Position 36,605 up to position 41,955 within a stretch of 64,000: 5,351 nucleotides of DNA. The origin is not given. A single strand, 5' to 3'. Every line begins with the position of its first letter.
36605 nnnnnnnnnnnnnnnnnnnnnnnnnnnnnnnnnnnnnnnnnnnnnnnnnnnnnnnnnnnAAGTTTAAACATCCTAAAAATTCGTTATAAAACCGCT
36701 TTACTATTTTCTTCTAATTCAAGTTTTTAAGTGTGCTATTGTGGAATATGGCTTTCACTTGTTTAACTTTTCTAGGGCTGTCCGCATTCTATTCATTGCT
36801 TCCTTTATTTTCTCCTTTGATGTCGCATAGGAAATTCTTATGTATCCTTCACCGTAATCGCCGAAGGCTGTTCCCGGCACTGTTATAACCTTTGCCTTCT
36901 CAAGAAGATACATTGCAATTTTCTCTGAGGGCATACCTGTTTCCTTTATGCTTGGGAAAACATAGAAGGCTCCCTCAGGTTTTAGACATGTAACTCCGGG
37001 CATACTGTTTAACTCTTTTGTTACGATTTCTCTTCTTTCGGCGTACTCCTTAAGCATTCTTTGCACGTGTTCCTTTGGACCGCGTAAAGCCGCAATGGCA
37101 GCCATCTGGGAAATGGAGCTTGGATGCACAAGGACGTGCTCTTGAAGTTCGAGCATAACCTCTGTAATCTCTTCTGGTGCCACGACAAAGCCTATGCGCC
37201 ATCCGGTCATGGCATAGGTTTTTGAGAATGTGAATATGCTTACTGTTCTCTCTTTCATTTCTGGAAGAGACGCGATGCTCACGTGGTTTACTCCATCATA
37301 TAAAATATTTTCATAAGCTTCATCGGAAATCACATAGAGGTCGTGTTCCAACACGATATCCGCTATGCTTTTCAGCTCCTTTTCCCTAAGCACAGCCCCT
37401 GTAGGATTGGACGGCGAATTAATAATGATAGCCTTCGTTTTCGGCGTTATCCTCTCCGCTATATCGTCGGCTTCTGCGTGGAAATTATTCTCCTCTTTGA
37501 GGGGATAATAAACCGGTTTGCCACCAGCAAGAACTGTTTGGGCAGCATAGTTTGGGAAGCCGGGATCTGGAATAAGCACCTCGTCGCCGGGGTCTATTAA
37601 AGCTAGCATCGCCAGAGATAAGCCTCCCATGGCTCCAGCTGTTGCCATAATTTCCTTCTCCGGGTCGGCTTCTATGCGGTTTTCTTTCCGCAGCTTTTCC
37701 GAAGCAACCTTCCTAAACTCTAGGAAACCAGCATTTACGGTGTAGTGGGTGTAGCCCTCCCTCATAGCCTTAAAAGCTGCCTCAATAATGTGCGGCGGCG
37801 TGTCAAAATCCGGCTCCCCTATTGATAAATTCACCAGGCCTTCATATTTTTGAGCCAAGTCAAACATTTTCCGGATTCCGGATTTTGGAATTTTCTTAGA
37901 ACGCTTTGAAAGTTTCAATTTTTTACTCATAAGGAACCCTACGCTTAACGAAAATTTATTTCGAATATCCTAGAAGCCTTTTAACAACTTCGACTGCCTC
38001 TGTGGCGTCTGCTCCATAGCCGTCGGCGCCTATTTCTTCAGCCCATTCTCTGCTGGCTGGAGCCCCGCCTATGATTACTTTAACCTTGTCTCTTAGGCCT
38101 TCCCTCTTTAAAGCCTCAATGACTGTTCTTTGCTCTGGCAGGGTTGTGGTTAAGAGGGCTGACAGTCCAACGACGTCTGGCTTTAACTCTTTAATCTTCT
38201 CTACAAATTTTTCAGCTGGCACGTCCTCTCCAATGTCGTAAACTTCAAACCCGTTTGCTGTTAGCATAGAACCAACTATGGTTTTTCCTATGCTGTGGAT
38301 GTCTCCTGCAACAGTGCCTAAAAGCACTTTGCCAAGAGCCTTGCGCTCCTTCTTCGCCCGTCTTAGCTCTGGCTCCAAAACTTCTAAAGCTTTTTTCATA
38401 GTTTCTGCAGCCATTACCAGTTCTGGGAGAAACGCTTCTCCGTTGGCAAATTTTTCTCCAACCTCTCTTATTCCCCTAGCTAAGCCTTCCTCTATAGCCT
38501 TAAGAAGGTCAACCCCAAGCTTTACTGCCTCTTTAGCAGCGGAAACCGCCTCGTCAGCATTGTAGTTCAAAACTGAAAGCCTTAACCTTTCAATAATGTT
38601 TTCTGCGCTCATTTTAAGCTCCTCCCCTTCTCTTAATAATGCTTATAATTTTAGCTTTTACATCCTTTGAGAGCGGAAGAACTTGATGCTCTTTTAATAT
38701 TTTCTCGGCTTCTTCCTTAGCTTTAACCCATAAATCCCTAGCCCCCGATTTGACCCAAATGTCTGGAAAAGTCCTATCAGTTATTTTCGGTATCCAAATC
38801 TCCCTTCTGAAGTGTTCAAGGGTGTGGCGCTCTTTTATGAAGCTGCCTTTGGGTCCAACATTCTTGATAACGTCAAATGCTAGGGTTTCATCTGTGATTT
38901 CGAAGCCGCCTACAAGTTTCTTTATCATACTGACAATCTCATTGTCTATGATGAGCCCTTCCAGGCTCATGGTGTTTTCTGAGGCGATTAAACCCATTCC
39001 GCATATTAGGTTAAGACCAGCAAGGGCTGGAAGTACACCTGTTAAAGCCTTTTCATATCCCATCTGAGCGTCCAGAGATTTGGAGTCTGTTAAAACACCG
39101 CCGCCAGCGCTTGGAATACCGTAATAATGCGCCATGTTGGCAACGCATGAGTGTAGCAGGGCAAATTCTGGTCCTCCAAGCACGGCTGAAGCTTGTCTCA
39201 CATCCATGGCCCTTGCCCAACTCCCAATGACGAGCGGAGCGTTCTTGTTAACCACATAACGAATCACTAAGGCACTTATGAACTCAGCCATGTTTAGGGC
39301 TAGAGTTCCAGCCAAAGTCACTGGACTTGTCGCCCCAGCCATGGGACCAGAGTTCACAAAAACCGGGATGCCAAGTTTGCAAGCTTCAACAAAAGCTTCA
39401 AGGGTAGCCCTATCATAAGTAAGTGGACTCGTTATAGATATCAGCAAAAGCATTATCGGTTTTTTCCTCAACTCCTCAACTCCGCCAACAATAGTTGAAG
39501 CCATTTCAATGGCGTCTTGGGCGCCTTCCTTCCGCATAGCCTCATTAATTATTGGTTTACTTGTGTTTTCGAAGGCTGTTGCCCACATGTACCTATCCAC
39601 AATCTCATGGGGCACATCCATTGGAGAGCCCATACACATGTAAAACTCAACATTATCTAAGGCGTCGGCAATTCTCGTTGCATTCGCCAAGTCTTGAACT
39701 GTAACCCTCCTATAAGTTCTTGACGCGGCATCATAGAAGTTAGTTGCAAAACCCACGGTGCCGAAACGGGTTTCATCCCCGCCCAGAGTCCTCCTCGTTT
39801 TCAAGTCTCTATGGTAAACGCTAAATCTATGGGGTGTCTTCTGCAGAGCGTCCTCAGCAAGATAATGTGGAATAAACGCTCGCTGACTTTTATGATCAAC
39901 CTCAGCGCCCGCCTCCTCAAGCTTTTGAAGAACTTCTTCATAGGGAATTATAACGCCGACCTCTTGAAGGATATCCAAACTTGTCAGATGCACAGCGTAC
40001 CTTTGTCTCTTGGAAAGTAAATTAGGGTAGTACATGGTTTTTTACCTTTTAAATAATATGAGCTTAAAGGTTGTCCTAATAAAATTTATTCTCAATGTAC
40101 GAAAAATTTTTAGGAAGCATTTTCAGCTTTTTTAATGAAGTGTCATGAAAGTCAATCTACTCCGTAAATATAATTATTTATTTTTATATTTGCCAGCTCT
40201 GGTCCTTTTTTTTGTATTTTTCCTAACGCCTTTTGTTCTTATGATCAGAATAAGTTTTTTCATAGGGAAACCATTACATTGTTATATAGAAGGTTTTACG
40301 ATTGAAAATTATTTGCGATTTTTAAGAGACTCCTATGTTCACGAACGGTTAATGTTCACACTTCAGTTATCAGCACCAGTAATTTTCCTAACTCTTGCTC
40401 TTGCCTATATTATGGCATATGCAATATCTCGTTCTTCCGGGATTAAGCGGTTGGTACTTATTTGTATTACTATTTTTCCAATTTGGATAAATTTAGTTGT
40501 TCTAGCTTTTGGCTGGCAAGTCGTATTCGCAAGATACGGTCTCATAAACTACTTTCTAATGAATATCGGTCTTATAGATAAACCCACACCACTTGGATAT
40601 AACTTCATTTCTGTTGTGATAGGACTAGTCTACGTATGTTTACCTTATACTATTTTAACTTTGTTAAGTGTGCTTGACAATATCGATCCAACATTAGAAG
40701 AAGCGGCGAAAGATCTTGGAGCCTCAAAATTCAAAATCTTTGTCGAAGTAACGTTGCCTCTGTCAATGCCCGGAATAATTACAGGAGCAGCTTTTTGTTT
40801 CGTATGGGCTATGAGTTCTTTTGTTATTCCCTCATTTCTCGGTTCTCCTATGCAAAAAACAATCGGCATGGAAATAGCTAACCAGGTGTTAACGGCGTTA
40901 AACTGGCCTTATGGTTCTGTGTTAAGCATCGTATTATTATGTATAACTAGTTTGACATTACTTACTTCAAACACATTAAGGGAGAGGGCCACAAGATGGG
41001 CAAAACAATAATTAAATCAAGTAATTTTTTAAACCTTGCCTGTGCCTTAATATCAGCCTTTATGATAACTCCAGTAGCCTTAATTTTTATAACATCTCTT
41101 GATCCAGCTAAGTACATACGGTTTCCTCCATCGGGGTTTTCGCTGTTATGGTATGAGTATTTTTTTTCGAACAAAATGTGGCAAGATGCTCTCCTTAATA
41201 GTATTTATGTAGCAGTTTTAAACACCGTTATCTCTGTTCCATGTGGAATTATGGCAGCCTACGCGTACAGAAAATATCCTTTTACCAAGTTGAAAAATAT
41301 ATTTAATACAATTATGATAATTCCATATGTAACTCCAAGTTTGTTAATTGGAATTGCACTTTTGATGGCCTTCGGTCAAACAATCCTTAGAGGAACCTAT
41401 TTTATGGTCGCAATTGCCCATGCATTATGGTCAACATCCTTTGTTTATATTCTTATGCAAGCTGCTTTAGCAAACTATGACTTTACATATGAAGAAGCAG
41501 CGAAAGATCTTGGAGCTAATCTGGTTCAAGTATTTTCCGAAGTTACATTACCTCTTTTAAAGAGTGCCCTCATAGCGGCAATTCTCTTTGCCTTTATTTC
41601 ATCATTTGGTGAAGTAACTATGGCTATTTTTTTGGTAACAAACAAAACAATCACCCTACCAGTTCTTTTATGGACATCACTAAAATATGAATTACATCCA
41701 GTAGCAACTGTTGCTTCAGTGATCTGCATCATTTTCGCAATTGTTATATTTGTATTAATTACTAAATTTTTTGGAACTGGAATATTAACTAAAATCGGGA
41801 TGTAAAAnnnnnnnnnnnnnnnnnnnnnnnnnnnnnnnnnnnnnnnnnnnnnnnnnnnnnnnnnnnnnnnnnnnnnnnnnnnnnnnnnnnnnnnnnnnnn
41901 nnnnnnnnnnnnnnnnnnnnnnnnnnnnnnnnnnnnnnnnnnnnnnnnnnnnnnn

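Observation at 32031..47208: Four non-pyrrolysine MttB-family methyltransferases, two corrinoid carriers and one MtrH in a 15-kb island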

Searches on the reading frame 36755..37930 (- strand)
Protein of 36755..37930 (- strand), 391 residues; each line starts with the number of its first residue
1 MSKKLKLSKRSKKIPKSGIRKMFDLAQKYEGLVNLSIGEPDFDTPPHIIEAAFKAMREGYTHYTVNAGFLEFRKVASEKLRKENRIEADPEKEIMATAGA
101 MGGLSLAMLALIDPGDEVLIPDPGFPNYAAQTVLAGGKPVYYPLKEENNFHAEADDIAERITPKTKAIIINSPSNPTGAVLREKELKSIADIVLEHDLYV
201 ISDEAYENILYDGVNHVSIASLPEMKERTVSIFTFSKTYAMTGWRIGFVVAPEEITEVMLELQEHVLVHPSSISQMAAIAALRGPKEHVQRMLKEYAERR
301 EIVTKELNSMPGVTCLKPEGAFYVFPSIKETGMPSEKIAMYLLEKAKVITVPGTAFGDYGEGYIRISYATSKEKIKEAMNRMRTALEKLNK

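Call 4: search_protein_families(library=pfam, proteins=[window:36755-37930:-])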
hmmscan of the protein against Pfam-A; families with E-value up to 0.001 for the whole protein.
window:36755-37930:- (391 aa): 6 families
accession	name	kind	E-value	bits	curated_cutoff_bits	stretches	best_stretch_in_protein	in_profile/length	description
PF00155.27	Aminotran_1_2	-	5.3e-78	263.2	19.7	1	32-381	3-360/361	Aminotransferase class I and II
PF01041.23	DegT_DnrJ_EryC1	-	8.3e-11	42.1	19.8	1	94-206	42-148/360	DegT/DnrJ/EryC1/StrS aminotransferase family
PF00266.25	Aminotran_5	-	1.6e-06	27.8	21.5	1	51-204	14-176/371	Aminotransferase class-V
PF01053.26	Cys_Met_Meta_PP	-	9.2e-05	21.6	27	1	93-206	69-176/381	Cys/Met metabolism PLP-dependent enzyme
PF01212.27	Beta_elim_lyase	-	0.00068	19.5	27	0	88-205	45-170/288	Beta-eliminating lyase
PF04864.19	Alliinase_C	-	0.00069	19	22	0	147-282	120-240/363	Allinase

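Call 16: search_protein_families(library=ncbifam, proteins=[window:36755-37930:-], max_evalue=0.00001)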
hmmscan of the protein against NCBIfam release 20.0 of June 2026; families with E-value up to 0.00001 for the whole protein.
window:36755-37930:- (391 aa): 79 families (the best 25 are shown)
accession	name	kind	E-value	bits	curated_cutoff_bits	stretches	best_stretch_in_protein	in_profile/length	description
NF005816.0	PRK07682.1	equivalog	1.5e-129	432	620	1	3-389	2-386/390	aminotransferase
NF006229.0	PRK08361.1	equivalog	5.9e-125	417.3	624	1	3-389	6-391/391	aspartate aminotransferase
NF005817.0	PRK07683.1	equivalog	8.9e-118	393.3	575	1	7-388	5-383/387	aminotransferase A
NF041364.1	GntC_guanitoxin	equivalog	1.8e-111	372.5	415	1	33-383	1-354/356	guanitoxin biosynthesis PLP-dependent (S)-gamma-hydroxy-L-arginine cyclodehydratase GntC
NF004975.0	PRK06348.1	equivalog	5.5e-110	368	549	1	4-383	3-380/384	pyridoxal phosphate-dependent aminotransferase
NF041091.1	asp_aminotase_Arch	equivalog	5.6e-107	357.8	550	1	23-384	20-373/376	aspartate aminotransferase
NF005588.0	PRK07309.1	equivalog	1.3e-96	323.9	576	1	5-388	5-388/391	pyridoxal phosphate-dependent aminotransferase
NF004770.0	PRK06108.1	subfamily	1.8e-94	316.8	422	1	5-388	11-394/396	pyridoxal phosphate-dependent aminotransferase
TIGR03540.1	DapC_direct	equivalog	1.4e-92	310.6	593.25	1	27-384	26-382/383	LL-diaminopimelate aminotransferase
NF004769.0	PRK06107.1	equivalog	1.9e-92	310.1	617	1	23-389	26-401/402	aspartate transaminase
NF006756.0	PRK09276.1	subfamily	3.9e-92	309.1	507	1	25-384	26-384/387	LL-diaminopimelate aminotransferase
NF006230.0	PRK08363.1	equivalog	2.6e-89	299.8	534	1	7-387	4-393/398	alanine aminotransferase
NF005977.0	PRK08068.1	subfamily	9e-84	281.9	494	1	19-383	21-384/391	transaminase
NF004621.0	PRK05957.1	equivalog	2.5e-83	280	498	1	19-389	16-386/389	pyridoxal phosphate-dependent aminotransferase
NF005744.0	PRK07568.1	subfamily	7.9e-82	275.2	389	1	6-390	2-394/398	pyridoxal phosphate-dependent aminotransferase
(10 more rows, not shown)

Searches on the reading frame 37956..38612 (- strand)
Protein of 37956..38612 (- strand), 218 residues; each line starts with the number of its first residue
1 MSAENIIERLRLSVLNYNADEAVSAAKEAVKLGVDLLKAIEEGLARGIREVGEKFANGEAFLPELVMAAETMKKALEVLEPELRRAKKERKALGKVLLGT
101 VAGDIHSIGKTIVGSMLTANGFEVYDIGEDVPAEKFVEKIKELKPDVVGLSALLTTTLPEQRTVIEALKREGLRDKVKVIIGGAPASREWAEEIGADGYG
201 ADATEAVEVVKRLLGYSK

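Call 4: search_protein_families(library=pfam, proteins=[window:37956-38612:-])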
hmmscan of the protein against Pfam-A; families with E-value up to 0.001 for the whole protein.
window:37956-38612:- (218 aa): 2 families
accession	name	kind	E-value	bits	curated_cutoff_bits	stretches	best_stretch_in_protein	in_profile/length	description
PF02310.24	B12-binding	-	5.8e-30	104.1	32.1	1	94-207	1-120/121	B12 binding domain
PF02607.22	B12-binding_2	-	4.7e-20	72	23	1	7-80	2-74/74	B12 binding domain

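Call 69: search_protein_families(library=ncbifam, proteins=[window:37956-38612:-], max_evalue=0.001)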
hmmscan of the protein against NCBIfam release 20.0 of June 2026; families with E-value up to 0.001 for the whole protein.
window:37956-38612:- (218 aa): 15 families
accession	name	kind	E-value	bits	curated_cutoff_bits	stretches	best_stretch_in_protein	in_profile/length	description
TIGR02370.1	pyl_corrinoid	subfamily_domain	7.8e-68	227.7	215.3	1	14-206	6-197/197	methyltransferase cognate corrinoid protein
NF041607.1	dimeth_corrin_MtbC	equivalog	3e-67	226.1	350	1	13-214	4-203/203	dimethylamine corrinoid protein MtbC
NF047995.1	corrinoid_MtgC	exception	1.4e-65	220.8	310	1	5-215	3-214/215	glycine betaine-specific corrinoid protein MtgC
NF047996.1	corrin_MtgC_2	exception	7.9e-62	208.5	370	1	4-214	2-210/212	glycine betaine-specific corrinoid protein MtgC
TIGR02082.1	metH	equivalog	1.1e-46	159.1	1010.85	1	5-214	645-858/1182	methionine synthase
NF007024.0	PRK09490.1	equivalog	5.5e-40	137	1497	1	6-214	661-876/1234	methionine synthase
NF040669.1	MtaC2_Meth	equivalog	1.2e-37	129.7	450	1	4-210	40-242/267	methanol--corrinoid protein MtaC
NF040655.1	MtaC_Meth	equivalog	4.7e-34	117.6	420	1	4-213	33-237/253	methanol--corrinoid protein MtaC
NF002612.0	PRK02261.1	equivalog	5.8e-12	45.3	110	1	95-184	5-93/148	methylaspartate mutase subunit S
NF052513.1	TransRegCarH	equivalog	6.4e-11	42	400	1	4-197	81-262/274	HTH-type transcriptional repressor CarH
NF052385.1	Lys_5_6_beta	equivalog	1.2e-10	41.5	280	1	121-209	138-229/241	lysine 5,6-aminomutase subunit beta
TIGR01501.1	MthylAspMutase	equivalog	1.6e-08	34.4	135.8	1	96-183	4-90/134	methylaspartate mutase subunit S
NF040743.1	ornith_mutase_E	equivalog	1.7e-08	32.9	800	1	74-213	577-722/730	D-ornithine 4,5-aminomutase subunit OraE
TIGR00640.1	acid_CoA_mut_C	subfamily_domain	1.9e-05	24.7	57.45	1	95-184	4-92/132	methylmalonyl-CoA mutase C-terminal domain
NF006944.0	PRK09426.1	equivalog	4.9e-05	21.5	876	1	66-204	562-701/721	methylmalonyl-CoA mutase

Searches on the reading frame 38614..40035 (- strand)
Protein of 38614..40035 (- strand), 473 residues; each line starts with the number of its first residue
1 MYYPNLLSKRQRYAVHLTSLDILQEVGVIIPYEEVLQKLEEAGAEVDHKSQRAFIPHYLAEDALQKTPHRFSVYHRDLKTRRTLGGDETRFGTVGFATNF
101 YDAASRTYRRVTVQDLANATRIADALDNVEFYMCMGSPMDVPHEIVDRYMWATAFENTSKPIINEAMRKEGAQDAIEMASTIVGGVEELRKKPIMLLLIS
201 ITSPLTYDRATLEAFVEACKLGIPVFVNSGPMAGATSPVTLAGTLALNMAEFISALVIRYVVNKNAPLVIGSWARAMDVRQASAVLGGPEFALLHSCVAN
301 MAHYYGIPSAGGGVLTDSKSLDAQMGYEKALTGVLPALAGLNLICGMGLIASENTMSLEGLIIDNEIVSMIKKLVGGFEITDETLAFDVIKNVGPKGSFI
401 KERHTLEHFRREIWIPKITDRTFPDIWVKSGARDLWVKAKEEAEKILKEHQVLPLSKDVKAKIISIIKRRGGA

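Call 4: search_protein_families(library=pfam, proteins=[window:38614-40035:-])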
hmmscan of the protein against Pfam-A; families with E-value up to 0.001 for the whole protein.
window:38614-40035:- (473 aa): 1 family
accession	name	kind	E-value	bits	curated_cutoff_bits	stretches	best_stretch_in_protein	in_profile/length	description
PF06253.16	MTTB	-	2.1e-92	310.2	25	1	5-470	32-495/500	Trimethylamine methyltransferase (MTTB)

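Call 69: search_protein_families(library=ncbifam, proteins=[window:38614-40035:-], max_evalue=0.001)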
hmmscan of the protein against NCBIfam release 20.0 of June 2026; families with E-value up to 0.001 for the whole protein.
window:38614-40035:- (473 aa): 1 family
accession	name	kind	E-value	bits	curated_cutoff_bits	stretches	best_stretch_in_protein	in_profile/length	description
TIGR02369.2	trimeth_pyl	equivalog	1.7e-139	465.3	525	1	5-469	4-467/469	[trimethylamine--corrinoid protein] Co-methyltransferase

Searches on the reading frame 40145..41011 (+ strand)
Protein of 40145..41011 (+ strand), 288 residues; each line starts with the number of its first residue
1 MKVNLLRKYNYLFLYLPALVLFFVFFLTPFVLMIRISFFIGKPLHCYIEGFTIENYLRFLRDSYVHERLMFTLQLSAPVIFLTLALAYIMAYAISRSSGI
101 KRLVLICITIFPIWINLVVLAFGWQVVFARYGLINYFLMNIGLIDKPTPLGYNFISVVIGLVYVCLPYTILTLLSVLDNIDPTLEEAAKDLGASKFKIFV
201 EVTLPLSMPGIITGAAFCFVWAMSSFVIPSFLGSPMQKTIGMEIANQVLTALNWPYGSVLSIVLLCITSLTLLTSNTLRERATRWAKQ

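Call 5: search_protein_families(library=pfam, proteins=[window:40145-41011:+])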
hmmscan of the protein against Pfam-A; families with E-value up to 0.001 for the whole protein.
window:40145-41011:+ (288 aa): 1 family
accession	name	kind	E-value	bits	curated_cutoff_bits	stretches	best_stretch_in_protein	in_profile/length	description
PF00528.27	BPD_transp_1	-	2.3e-18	67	26.4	1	85-273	3-174/184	Binding-protein-dependent transport system inner membrane component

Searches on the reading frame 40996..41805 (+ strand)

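Call 5: search_protein_families(library=pfam, proteins=[window:40996-41805:+])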
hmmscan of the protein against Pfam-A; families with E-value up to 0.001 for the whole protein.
window:40996-41805:+ (269 aa): 1 family
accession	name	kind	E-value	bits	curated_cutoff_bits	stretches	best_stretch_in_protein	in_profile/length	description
PF00528.27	BPD_transp_1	-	2.3e-19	70.3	26.4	1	81-258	2-173/184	Binding-protein-dependent transport system inner membrane component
